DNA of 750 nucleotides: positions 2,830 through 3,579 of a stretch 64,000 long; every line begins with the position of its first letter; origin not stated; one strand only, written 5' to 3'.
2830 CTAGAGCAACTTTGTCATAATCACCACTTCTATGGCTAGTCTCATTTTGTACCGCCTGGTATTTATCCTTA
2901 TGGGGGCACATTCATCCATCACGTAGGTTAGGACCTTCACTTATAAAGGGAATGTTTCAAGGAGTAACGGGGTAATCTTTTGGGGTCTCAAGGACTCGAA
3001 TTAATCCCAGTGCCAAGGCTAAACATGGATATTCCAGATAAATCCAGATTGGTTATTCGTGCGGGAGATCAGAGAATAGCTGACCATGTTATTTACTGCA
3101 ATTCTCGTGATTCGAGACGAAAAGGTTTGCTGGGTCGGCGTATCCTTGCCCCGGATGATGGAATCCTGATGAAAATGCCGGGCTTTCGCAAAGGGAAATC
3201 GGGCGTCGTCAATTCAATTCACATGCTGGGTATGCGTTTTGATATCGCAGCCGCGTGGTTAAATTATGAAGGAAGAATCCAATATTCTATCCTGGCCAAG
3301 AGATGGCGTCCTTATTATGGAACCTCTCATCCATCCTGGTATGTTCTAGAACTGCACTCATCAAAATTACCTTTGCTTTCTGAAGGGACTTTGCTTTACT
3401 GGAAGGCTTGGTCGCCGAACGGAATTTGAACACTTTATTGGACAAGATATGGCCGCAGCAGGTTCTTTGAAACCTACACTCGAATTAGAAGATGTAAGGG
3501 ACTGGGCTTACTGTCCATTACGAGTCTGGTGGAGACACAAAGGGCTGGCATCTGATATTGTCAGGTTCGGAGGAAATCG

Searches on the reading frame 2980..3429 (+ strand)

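Call 85: search_protein_families(library=pfam, proteins=[window:2980-3429:+], max_evalue=0.001)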
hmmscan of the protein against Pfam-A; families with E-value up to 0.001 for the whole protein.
window:2980-3429:+ (149 aa): 1 family
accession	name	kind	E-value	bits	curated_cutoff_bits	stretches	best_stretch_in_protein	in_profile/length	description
PF02643.20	DUF192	-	3.6e-07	30.6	27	1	39-127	5-80/96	Uncharacterized ACR, COG1430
